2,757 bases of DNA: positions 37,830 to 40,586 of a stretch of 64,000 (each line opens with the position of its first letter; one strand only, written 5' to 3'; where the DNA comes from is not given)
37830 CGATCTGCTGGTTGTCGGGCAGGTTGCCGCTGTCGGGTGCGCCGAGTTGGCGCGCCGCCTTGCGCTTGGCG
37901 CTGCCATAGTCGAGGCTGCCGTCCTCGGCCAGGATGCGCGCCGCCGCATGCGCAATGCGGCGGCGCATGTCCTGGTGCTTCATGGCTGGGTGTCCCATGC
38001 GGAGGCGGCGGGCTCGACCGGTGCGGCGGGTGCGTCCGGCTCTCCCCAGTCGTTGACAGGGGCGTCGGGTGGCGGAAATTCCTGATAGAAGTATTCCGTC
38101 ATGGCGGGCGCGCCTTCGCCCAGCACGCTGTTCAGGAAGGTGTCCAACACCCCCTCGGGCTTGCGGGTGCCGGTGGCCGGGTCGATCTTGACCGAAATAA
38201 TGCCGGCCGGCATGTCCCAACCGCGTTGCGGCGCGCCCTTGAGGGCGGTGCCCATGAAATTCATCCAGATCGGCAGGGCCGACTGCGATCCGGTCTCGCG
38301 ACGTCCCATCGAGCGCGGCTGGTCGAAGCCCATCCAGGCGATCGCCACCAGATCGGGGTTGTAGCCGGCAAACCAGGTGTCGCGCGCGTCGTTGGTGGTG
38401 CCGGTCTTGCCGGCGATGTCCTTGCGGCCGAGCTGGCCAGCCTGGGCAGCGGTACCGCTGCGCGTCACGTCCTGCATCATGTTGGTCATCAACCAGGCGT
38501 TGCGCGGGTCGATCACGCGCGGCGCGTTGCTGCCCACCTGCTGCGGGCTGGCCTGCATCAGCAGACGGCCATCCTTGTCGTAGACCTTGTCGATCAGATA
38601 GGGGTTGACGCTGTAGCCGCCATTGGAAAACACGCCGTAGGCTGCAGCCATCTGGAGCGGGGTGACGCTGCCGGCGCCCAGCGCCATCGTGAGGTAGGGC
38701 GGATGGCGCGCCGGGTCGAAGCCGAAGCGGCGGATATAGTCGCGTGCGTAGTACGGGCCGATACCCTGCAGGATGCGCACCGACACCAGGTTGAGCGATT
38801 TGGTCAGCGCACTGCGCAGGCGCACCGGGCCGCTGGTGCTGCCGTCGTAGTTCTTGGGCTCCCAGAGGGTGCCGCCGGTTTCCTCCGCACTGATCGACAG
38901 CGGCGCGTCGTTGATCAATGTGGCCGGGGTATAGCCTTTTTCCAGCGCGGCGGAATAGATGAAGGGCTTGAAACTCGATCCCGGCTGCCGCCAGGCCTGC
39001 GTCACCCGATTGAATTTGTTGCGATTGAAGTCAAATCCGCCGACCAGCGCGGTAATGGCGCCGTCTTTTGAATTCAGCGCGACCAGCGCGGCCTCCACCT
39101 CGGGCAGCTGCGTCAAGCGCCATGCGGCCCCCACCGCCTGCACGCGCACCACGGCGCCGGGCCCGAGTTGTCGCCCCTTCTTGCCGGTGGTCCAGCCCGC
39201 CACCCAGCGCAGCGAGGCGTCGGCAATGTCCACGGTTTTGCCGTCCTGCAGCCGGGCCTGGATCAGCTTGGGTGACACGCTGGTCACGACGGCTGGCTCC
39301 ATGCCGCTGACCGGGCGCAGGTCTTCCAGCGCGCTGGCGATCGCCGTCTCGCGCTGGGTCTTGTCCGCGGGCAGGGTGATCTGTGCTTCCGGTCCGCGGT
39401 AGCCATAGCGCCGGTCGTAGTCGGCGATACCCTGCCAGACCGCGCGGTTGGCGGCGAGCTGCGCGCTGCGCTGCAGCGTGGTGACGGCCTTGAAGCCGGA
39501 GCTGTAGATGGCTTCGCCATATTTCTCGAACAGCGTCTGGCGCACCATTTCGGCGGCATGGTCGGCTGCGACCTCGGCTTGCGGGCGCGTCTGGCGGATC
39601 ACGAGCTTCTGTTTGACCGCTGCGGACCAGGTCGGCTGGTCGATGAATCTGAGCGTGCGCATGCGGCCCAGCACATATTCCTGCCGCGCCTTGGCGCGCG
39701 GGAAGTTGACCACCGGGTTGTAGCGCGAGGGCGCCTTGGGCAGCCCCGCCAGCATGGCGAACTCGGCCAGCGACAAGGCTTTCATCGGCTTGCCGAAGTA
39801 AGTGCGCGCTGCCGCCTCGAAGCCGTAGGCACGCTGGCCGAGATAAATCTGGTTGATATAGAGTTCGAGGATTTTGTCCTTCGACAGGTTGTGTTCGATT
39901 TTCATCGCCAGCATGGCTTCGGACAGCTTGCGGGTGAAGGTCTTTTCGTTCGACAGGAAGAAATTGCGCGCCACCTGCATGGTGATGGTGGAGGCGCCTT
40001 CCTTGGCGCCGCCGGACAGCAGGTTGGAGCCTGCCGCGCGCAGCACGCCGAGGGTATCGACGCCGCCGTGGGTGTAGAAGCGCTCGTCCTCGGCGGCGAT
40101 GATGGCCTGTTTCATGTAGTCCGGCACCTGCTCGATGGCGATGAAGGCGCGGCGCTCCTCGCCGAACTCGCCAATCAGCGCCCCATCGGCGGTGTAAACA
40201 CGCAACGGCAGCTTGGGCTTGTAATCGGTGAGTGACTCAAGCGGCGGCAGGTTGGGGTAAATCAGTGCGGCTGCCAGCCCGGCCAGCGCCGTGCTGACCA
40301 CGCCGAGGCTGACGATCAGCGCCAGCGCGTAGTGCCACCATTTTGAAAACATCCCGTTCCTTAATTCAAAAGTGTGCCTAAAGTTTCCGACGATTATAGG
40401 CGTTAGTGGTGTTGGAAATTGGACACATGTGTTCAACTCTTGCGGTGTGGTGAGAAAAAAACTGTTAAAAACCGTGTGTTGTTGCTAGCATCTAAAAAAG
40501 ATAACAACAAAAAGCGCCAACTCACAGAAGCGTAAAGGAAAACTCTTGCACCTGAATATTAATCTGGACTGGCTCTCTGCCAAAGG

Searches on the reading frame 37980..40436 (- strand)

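Call 7: search_protein_families(library=ncbifam, proteins=[window:37980-40436:-], max_evalue=0.00001)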
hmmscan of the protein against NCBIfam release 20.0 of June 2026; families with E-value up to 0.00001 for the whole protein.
window:37980-40436:- (818 aa): 16 families
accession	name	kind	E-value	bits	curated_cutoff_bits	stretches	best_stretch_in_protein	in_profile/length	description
NF008643.0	PRK11636.1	equivalog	2.3e-201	671.2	1263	2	35-635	5-612/850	peptidoglycan glycosyltransferase/peptidoglycan DD-transpeptidase MrcA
TIGR02074.1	PBP_1a_fam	subfamily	1.7e-188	627.8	508.75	1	95-733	1-534/535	PBP1A family penicillin-binding protein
NF051885.1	tranpepglycosPbpC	equivalog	1.8e-150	502.6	900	2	448-744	325-606/632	multimodular transpeptidase-transglycosylase PbpC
TIGR02071.1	PBP_1b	equivalog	5e-126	421.7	717.75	2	442-756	399-705/729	penicillin-binding protein 1B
NF007061.0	PRK09506.1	equivalog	2.5e-100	336.5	1120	2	93-344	208-463/825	bifunctional glycosyl transferase/transpeptidase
TIGR02073.1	PBP_1c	equivalog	5.6e-100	336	494.2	2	93-328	30-255/728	penicillin-binding protein 1C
NF011423.0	PRK14850.1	equivalog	1e-90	305.2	1275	2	93-351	154-416/764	penicillin-binding protein 1b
NF038276.1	strep_PBP2A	exception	2e-80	271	1100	2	447-707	352-611/716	penicillin-binding protein PBP2A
NF038272.1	strep_PBP1A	exception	1e-71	242.1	1075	2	30-326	4-305/658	penicillin-binding protein PBP1A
NF008414.0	PRK11240.1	equivalog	9.9e-62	209.1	1121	2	96-279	64-246/774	peptidoglycan glycosyltransferase PbpC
NF038274.1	strep_PBP1B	exception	3.7e-59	200.8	1225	2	83-261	68-252/745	penicillin-binding protein PBP1B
TIGR02070.1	mono_pep_trsgly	equivalog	6.2e-40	137.1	182.65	1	96-262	55-221/224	monofunctional biosynthetic peptidoglycan transglycosylase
NF010008.0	PRK13481.1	equivalog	5.8e-39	134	270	1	93-276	77-266/269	glycosyltransferase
TIGR03423.1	pbp2_mrdA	equivalog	1.1e-25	90.3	455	2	584-683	428-528/593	penicillin-binding protein 2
TIGR02214.1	spoVD_pbp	equivalog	1.5e-10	40.1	688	1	583-685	399-498/636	stage V sporulation protein D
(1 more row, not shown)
